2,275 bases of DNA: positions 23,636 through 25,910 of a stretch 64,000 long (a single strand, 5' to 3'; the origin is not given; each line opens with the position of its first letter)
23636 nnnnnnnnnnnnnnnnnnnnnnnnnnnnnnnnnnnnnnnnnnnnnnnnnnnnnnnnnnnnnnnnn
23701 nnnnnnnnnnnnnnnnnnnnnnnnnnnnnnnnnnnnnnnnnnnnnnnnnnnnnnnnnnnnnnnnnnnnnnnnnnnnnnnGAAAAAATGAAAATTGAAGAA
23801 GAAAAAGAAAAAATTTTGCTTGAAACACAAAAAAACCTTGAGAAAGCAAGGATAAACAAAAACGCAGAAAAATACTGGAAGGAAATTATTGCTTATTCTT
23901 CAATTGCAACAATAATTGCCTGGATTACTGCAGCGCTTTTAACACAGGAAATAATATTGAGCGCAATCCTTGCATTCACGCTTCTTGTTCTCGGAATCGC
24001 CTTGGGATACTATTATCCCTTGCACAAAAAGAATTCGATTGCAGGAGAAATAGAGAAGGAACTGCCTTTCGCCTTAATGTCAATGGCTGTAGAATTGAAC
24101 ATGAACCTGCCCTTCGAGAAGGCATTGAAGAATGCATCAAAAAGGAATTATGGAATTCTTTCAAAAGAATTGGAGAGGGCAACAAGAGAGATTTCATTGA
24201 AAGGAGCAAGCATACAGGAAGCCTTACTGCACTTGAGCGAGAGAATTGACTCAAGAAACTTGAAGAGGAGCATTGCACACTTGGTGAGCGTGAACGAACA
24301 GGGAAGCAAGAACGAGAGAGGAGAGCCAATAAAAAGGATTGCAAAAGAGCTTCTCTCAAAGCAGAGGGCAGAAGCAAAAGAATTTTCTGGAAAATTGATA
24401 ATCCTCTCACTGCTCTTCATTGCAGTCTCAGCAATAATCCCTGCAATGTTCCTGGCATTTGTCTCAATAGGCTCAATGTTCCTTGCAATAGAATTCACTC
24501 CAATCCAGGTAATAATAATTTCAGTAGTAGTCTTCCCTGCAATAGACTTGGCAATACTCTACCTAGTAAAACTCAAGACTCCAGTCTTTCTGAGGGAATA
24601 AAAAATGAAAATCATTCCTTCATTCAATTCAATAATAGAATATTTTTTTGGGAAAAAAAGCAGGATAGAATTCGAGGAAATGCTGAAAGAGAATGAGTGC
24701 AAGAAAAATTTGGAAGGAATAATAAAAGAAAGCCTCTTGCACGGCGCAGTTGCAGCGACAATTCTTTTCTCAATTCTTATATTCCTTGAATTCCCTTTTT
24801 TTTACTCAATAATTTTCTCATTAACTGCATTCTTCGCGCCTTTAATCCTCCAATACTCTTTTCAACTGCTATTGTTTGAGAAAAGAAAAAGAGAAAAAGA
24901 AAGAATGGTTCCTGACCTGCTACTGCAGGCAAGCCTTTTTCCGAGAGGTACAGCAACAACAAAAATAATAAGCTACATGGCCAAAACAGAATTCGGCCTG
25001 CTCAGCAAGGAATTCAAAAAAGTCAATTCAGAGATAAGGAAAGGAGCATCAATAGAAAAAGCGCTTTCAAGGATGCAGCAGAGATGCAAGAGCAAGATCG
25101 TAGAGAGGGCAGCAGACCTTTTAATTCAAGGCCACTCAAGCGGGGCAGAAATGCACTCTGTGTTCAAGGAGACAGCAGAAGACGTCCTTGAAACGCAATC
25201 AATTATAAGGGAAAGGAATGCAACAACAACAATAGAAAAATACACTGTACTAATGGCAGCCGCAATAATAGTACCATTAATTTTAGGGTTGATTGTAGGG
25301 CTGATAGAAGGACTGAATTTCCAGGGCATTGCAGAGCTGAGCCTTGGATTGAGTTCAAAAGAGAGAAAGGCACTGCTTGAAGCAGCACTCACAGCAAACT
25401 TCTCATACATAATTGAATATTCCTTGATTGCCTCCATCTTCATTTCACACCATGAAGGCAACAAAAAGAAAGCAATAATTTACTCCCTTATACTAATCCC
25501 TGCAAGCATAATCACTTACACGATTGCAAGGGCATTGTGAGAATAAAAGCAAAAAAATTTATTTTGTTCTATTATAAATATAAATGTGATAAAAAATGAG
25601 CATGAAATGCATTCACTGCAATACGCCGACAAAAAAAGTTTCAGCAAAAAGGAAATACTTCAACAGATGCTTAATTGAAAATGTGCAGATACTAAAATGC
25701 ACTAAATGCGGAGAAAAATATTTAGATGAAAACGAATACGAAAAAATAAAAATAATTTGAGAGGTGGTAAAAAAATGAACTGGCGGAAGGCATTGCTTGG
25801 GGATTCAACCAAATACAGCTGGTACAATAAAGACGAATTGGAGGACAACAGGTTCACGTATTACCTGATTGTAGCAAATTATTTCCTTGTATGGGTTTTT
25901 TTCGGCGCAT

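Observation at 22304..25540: Second, separate Tad-like machinery with the platform protein split into TadB-like and TadC-like genes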

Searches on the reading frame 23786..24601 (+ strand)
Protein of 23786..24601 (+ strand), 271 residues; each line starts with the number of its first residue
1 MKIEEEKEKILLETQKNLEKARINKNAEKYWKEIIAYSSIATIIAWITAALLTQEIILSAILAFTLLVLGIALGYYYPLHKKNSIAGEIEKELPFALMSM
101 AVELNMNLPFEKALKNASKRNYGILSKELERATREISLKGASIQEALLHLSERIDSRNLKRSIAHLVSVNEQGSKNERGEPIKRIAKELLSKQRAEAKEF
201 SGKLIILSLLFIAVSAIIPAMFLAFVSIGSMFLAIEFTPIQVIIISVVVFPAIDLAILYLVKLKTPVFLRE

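Call 6: search_protein_families(library=pfam, proteins=[window:23786-24601:+], max_evalue=0.01)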
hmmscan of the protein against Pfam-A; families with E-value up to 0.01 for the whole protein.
window:23786-24601:+ (271 aa): 2 families
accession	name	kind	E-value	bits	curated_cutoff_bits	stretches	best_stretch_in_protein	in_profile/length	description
PF00482.28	T2SSF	-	4.4e-08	33.6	25.2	1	97-222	2-121/125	Type II secretion system (T2SS), protein F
PF20990.2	DUF2207_C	-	1.9e-05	24.9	33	0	14-87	118-196/247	Predicted membrane protein (DUF2207) C-terminal domain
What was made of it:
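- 23786..24601 (+): Half-platform 1 (271 aa): the N-terminal-repeat equivalent of a FlaJ/TadC/PilC-type platform, and the TadC-equivalent. T2SSF E=4.4e-8 (call 6).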

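Call 7: search_protein_families(library=ncbifam, proteins=[window:23786-24601:+], max_evalue=0.01)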
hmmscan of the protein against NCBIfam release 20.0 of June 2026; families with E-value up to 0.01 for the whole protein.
window:23786-24601:+ (271 aa): 2 families
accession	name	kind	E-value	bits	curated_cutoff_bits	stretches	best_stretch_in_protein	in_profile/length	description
NF046075.1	UpsF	equivalog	1.3e-06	27.4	400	1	19-248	8-244/484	membrane pilin protein UpsF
NF004704.2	PRK06041.1-2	equivalog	3e-06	26.2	550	1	23-266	6-248/555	archaellar assembly protein ArlJ/FlaJ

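Call 35: search_solved_structures(query=window:23786-24601:+, max_evalue=10)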
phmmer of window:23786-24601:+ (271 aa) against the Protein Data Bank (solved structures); distinct sequences matched with E-value up to 10: 1.
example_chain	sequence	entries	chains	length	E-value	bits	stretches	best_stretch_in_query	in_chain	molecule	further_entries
9pzm_B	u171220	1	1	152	0.8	12.8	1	114-192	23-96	AUGMIN subunit 2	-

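Call 91: predict_structure(alignment_id=A2)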
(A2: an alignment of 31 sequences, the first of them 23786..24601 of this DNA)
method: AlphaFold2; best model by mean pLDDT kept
length: 271 residues; sequences in the alignment: 31
mean_pLDDT: 95.9   pTM: 0.86
mean pLDDT of the five models: 95.9, 95.1, 95.1, 95.0, 94.6
residues with pLDDT >= 90: 263; 70-90: 8; 50-70: 0; < 50: 0
segments of 3 or more residues with pLDDT < 50: none
pLDDT, mean of each block of 10 residues (from residue 1): 95 97 97 98 96 93 96 96 96 98 97 98 98 98 98 98 97 88 98 97 97 96 96 94 93 95 93 78
secondary structure, 60 per line:
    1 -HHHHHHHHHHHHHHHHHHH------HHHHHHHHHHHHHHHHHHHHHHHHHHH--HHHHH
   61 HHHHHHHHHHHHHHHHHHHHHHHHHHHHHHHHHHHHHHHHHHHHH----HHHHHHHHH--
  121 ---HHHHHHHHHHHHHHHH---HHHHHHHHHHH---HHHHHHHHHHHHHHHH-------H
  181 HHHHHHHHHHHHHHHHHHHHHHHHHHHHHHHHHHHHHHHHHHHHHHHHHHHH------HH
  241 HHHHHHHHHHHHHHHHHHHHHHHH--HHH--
elements in order: H2-20 H27-53 H56-105 H110-118 H124-139 H143-153 H157-172 H180-232 H239-264

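Call 93: fold_search(model_id=the predicted structure, library=pdb)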
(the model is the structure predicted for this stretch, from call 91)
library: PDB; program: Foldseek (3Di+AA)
matches with E <= 10: 78; with E <= 0.001: 0
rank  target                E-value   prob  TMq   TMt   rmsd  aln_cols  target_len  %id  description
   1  2vmb_A                1.4e-01  1.00  0.35  0.72   2.8       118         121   11  The three-dimensional structure of the cytoplasmic domains of EpsF from the Type 2 Secretion System of Vibrio cholerae (released 2009-02-10)
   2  2vmb_B                1.6e-01  1.00  0.36  0.76   2.7       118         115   12  The three-dimensional structure of the cytoplasmic domains of EpsF from the Type 2 Secretion System of Vibrio cholerae (released 2009-02-10)
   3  5nbg_B                1.6e-01  1.00  0.33  0.74   2.8       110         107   18  Structure of the cytoplasmic domain I of OutF in the D. dadantii type II secretion system (released 2018-03-21)
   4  3c1q_A                1.7e-01  1.00  0.33  0.69   2.8       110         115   12  The three-dimensional structure of the cytoplasmic domains of EpsF from the Type 2 Secretion System of Vibrio cholerae (released 2009-02-03)
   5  2vma_A                2.5e-01  1.00  0.35  0.72   2.8       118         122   11  The three-dimensional structure of the cytoplasmic domains of EpsF from the Type 2 Secretion System of Vibrio cholerae (released 2009-02-10)
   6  5nbg_A                2.6e-01  1.00  0.33  0.74   2.9       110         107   18  Structure of the cytoplasmic domain I of OutF in the D. dadantii type II secretion system (released 2018-03-21)
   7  3c1q_B                2.7e-01  1.00  0.34  0.72   3.1       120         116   13  The three-dimensional structure of the cytoplasmic domains of EpsF from the Type 2 Secretion System of Vibrio cholerae (released 2009-02-03)
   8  2vma_B                2.9e-01  1.00  0.34  0.75   2.8       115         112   12  The three-dimensional structure of the cytoplasmic domains of EpsF from the Type 2 Secretion System of Vibrio cholerae (released 2009-02-10)
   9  3jc8_Ca               3.8e-01  0.99  0.33  0.28   7.9       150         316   12  Architectural model of the type IVa pilus machine in a piliated state (released 2016-03-16)
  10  4hhx                  4.5e-01  0.99  0.27  0.60   3.8       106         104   18  Structure of cytoplasmic domain of TCPE from Vibrio cholerae (released 2013-04-03)
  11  2whn_B                5.9e-01  1.00  0.32  0.77   2.4       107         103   18  N-terminal domain from the PilC type IV pilus biogenesis protein (released 2010-05-19)
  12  2whn_A                6.4e-01  1.00  0.32  0.73   2.5       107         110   18  N-terminal domain from the PilC type IV pilus biogenesis protein (released 2010-05-19)
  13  8j46                  6.7e-01  0.25  0.18  0.15  11.8       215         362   15  Human Consensus Olfactory Receptor OR52c in apo state, OR52c-bRIL (released 2023-12-20)
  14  8th3_A                8.7e-01  0.18  0.19  0.15  19.7       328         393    9  Structure of AT118-H Nanobody Antagonist in Complex with the Angiotensin II Type I Receptor (released 2024-05-22)
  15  8t1w                  1.6e+00  0.14  0.18  0.15  21.2       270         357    9  Crystal structure of orphan G protein-coupled receptor 6 with bound CVN424 (released 2024-12-04)
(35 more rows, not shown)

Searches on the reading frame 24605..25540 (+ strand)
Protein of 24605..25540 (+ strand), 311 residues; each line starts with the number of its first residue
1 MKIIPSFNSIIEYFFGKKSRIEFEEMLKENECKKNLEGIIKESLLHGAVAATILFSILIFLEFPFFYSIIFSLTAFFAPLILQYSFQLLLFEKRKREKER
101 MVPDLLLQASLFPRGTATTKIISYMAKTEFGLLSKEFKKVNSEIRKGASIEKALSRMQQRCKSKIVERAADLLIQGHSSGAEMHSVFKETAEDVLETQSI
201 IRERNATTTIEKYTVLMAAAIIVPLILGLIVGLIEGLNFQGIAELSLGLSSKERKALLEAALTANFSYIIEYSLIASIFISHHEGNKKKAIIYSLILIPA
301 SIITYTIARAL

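Call 6: search_protein_families(library=pfam, proteins=[window:24605-25540:+], max_evalue=0.01)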
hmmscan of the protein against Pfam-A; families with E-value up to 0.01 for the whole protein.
window:24605-25540:+ (311 aa): 1 family
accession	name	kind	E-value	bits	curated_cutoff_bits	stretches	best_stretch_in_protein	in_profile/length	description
PF00482.28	T2SSF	-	3.1e-11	43.7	25.2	1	118-229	15-123/125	Type II secretion system (T2SS), protein F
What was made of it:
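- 24605..25540 (+): Half-platform 2 (311 aa): the C-terminal-repeat equivalent, and the TadB-equivalent by position. T2SSF E=3.1e-11 (call 6).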

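Call 7: search_protein_families(library=ncbifam, proteins=[window:24605-25540:+], max_evalue=0.01)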
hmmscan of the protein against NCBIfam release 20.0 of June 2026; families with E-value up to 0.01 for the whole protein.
window:24605-25540:+ (311 aa): 3 families
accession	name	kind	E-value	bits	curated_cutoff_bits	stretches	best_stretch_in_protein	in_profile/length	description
NF004704.2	PRK06041.1-2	equivalog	6.2e-05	21.9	550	1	31-299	257-537/555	archaellar assembly protein ArlJ/FlaJ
NF004705.1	PRK06041.1-3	equivalog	0.00014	21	400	1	123-294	269-439/465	archaellar assembly protein ArlJ/FlaJ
TIGR00827.1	EIIC-GAT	subfamily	0.00085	18.3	542.2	1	200-248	195-244/407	galactitol-specific PTS transporter subunit IIC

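Call 36: search_solved_structures(query=window:24605-25540:+, max_evalue=10)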
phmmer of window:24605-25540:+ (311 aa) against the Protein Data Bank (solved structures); distinct sequences matched with E-value up to 10: 1.
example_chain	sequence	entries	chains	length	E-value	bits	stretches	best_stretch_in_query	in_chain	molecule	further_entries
8kig_R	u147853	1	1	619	0.3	14.2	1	28-85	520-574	Soluble cytochrome b562,Melanocortin receptor 3,GlgA glycogen synthase,Fusion protein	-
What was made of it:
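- Tried and rejected: Sequence search of ORF2 and ORF3 against the PDB (calls 35, 36).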

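Call 68: search_protein_representatives(protein=window:24605-25540:+)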
Query: 311 residues. Proteins with E-value up to 0.001 (for the whole library): 1691; up to 1e-10: 541; up to 1e-30: 130. The best 150 are listed.
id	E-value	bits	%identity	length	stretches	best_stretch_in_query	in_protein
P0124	1.6e-80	287.3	49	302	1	14-309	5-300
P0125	2.0e-75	270.6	46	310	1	7-308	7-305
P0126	1.0e-73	265.0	45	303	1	11-310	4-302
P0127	1.1e-72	261.6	46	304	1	10-306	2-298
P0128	1.9e-69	251.1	43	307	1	17-309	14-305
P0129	4.0e-69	249.9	43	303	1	11-309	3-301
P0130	1.1e-68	248.5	42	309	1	7-309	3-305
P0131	1.1e-68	248.5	45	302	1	8-308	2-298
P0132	7.8e-68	245.7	42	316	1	24-311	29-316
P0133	2.6e-66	240.7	40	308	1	10-307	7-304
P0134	5.8e-64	233.0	41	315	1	7-310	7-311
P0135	6.2e-64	232.9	45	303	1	11-307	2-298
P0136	7.7e-64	232.6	42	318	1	26-308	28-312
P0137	1.3e-63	231.8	41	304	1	28-310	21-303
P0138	1.7e-63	231.5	44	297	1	38-308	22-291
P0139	7.5e-63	229.4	34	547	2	47-309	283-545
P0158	6.8e-52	193.5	32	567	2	23-310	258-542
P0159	2.1e-51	191.8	33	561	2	14-310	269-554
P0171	9.9e-48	179.8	31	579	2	6-309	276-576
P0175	4.3e-47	177.7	34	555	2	41-307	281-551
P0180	9.0e-46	173.4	36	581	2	45-308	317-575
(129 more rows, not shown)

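Call 73: list_cluster_members(proteins=[P0139, P0158, P0175, P0159, P0171, P0180, P0124, P0125, P0127, P0136])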
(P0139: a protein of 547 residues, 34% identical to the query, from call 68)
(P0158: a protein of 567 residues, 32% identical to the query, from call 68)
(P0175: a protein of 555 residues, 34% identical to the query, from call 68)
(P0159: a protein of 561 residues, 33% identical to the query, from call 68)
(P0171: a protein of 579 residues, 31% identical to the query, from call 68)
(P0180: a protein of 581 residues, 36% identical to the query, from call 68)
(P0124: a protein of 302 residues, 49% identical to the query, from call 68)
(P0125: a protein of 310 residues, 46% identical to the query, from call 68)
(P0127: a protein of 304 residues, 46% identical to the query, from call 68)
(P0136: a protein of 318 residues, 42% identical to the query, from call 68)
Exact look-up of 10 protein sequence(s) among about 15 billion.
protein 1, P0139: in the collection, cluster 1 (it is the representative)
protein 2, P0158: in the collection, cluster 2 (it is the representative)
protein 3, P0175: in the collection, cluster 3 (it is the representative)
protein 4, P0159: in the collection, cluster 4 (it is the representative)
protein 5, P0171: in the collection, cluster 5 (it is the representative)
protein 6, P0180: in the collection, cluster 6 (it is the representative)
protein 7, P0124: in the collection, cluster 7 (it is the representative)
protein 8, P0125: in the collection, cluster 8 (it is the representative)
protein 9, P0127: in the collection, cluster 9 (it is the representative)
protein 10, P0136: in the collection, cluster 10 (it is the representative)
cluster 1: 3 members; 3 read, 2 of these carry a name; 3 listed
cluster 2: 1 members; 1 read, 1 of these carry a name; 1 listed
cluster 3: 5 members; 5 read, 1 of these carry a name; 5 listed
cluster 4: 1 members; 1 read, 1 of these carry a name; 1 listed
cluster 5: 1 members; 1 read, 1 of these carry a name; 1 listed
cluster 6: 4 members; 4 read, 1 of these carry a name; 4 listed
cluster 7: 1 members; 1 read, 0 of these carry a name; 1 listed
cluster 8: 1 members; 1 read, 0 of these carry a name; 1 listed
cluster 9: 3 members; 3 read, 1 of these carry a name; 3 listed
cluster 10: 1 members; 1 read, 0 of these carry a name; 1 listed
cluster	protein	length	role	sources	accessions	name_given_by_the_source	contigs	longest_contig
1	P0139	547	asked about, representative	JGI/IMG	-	flagellar protein FlaJ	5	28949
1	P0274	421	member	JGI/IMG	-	flagellar protein FlaJ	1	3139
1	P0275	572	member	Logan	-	-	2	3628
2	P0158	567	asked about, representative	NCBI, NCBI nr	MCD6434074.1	MAG: type II secretion system F family protein [Candidatus Diapherotrites archaeon] | type II secretion system F family protein [Candidatus Diapherotrites archaeon]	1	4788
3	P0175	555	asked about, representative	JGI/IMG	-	-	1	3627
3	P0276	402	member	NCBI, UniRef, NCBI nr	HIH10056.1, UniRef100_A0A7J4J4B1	MAG TPA: hypothetical protein HA254_05315 [Candidatus Diapherotrites archaeon] | Type II secretion system protein GspF domain-containing protein n=1 Tax=Candidatus ... | hypothetical protein [Candidatus Diapherotrites archaeon]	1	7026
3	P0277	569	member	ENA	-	-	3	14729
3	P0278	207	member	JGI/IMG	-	-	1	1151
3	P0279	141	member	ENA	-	-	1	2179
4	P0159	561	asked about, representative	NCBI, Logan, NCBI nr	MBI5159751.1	type II secretion system F family protein [Candidatus Micrarchaeota archaeon]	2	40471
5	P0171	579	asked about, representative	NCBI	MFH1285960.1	MAG: type II secretion system F family protein [Candidatus Micrarchaeota archaeon]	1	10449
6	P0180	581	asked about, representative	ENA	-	-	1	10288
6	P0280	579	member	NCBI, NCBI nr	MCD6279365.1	type II secretion system F family protein [Candidatus Micrarchaeota archaeon]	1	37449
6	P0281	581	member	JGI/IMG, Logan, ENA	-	-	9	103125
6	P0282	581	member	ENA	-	-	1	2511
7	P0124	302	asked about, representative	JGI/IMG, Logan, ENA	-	-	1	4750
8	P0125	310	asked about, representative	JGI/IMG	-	-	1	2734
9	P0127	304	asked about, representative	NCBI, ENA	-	-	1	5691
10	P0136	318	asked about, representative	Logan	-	-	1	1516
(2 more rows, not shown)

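Call 88: predict_structure(alignment_id=A1)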
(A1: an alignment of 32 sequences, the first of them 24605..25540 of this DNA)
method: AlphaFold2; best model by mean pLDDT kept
length: 311 residues; sequences in the alignment: 32
mean_pLDDT: 91.5   pTM: 0.76
mean pLDDT of the five models: 91.5, 90.4, 90.3, 87.3, 86.0
residues with pLDDT >= 90: 228; 70-90: 71; 50-70: 10; < 50: 2
segments of 3 or more residues with pLDDT < 50: none
pLDDT, mean of each block of 10 residues (from residue 1): 68 81 90 91 96 97 93 93 90 92 96 96 96 96 98 96 94 96 95 92 88 95 98 83 70 86 95 97 89 93 95 90
secondary structure, 60 per line:
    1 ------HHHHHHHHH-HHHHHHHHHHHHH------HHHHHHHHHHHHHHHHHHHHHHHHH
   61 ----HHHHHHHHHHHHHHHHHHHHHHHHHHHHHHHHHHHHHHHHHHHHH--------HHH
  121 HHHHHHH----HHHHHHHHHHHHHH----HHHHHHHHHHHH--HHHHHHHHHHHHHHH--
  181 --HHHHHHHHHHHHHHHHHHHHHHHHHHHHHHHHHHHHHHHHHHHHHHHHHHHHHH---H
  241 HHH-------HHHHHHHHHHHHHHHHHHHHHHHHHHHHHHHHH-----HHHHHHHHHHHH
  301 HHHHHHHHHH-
elements in order: H7-15 H17-29 H36-60 H65-109 H118-127 H132-145 H150-161 H164-178 H183-236 H240-243 H251-283 H289-310

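Call 90: fold_search(model_id=the predicted structure, library=pdb)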
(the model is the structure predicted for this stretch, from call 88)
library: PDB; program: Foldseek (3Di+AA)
matches with E <= 10: 183; with E <= 0.001: 0
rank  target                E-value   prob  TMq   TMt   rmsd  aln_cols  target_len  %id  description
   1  5nbg_B                1.8e-01  1.00  0.27  0.64   3.9       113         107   16  Structure of the cytoplasmic domain I of OutF in the D. dadantii type II secretion system (released 2018-03-21)
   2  2vmb_A                2.4e-01  1.00  0.26  0.56   4.5       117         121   14  The three-dimensional structure of the cytoplasmic domains of EpsF from the Type 2 Secretion System of Vibrio cholerae (released 2009-02-10)
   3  3c1q_B                2.7e-01  1.00  0.27  0.59   5.0       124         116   11  The three-dimensional structure of the cytoplasmic domains of EpsF from the Type 2 Secretion System of Vibrio cholerae (released 2009-02-03)
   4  3c1q_A                2.7e-01  0.99  0.25  0.56   5.0       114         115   12  The three-dimensional structure of the cytoplasmic domains of EpsF from the Type 2 Secretion System of Vibrio cholerae (released 2009-02-03)
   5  5nbg_A                2.8e-01  1.00  0.26  0.63   3.9       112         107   19  Structure of the cytoplasmic domain I of OutF in the D. dadantii type II secretion system (released 2018-03-21)
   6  2vmb_B                3.1e-01  0.99  0.26  0.59   4.9       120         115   12  The three-dimensional structure of the cytoplasmic domains of EpsF from the Type 2 Secretion System of Vibrio cholerae (released 2009-02-10)
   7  2whn_A                3.5e-01  0.99  0.24  0.56   4.8       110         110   19  N-terminal domain from the PilC type IV pilus biogenesis protein (released 2010-05-19)
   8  2vma_A                4.6e-01  0.99  0.26  0.55   4.6       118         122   14  The three-dimensional structure of the cytoplasmic domains of EpsF from the Type 2 Secretion System of Vibrio cholerae (released 2009-02-10)
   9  3jc8_Ca               5.1e-01  0.51  0.22  0.22  20.5       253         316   10  Architectural model of the type IVa pilus machine in a piliated state (released 2016-03-16)
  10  2vma_B                5.5e-01  0.98  0.26  0.58   4.6       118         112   14  The three-dimensional structure of the cytoplasmic domains of EpsF from the Type 2 Secretion System of Vibrio cholerae (released 2009-02-10)
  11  5cwg                  7.9e-01  0.12  0.11  0.17  27.6       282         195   12  Crystal structure of de novo designed helical repeat protein DHR10 (released 2015-12-16)
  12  7zdk_D                9.9e-01  0.08  0.13  0.08  26.3       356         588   14  IF(apo/asym) conformation of CydDC in AMP-PNP(CydC)/AMP-PNP(CydD) bound state (Dataset-8) (released 2023-04-19)
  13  9cur_C                1.0e+00  0.15  0.19  0.12  26.2       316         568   10  BmrCD in the inward-facing conformation bound to Hoechsts and lipids (released 2025-08-13)
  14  8t3k_C                1.2e+00  0.14  0.18  0.12  25.9       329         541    9  Heterodimeric ABC transporter BmrCD in the inward-facing conformation bound to ATP: BmrCD_IF-ATP2 (released 2023-11-29)
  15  7wc7                  1.3e+00  0.23  0.22  0.20  15.4       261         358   11  Crystal structure of serotonin 2A receptor in complex with lisuride (released 2022-01-26)
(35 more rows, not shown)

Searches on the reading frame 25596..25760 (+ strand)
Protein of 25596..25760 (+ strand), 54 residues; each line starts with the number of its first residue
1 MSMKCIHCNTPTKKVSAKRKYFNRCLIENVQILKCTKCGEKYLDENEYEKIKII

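Call 42: search_protein_families(library=pfam, proteins=[window:25596-25760:+], max_evalue=0.01)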
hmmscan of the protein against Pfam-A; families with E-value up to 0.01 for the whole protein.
window:25596-25760:+ (54 aa): 3 families
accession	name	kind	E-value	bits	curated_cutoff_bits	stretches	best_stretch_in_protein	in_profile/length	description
PF24292.1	DUF7479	-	0.00014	22.3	27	1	2-46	2-44/60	Domain of unknown function (DUF7479)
PF13240.11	Zn_Ribbon_1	-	0.0024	18.1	25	0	34-48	1-15/23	zinc-ribbon domain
PF13453.11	Zn_ribbon_TFIIB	-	0.0091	15.8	22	0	28-52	15-39/41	Transcription factor zinc-finger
